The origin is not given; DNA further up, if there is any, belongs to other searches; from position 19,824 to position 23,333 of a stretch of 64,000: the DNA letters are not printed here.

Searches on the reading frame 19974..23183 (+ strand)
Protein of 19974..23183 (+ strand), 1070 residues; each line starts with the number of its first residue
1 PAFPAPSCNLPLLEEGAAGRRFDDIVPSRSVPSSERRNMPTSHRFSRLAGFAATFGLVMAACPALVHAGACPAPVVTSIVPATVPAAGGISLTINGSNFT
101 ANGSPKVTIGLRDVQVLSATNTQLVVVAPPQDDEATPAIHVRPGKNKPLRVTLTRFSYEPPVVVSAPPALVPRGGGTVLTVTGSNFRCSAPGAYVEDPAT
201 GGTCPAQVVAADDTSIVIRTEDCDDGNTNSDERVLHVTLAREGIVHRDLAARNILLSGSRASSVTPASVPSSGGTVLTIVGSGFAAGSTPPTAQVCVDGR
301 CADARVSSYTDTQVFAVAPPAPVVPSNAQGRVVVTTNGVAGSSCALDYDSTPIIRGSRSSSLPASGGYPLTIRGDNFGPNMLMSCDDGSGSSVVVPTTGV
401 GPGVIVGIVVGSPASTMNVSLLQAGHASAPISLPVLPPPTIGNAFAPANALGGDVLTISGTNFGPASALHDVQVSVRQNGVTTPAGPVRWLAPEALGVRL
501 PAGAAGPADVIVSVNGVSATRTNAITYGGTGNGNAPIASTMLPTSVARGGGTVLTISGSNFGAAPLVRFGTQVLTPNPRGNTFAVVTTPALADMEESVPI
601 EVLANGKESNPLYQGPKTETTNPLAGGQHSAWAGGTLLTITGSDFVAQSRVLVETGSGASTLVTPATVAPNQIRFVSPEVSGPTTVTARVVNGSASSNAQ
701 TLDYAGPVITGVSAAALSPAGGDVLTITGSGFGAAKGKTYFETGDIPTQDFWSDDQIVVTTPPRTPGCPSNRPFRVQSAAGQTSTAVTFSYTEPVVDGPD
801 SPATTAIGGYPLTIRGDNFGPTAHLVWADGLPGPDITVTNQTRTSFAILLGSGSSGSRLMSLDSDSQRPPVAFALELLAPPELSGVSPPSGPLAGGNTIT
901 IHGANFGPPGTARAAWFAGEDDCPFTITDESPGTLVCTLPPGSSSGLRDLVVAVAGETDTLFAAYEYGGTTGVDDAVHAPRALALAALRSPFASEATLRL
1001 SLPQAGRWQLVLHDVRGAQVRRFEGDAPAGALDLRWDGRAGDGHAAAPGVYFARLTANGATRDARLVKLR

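Call 74: search_protein_families(library=pfam, proteins=[window:19974-23183:+], max_evalue=0.00001)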
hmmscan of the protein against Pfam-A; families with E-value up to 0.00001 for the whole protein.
window:19974-23183:+ (1070 aa): 2 families
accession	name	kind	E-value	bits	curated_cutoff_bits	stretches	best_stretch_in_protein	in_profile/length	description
PF01833.30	TIG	-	5.2e-75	247.9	20.9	6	707-791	1-84/84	IPT/TIG domain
PF13860.13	FlgD_ig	-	1.9e-06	28.2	27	0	1002-1058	18-76/79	FlgD Ig-like domain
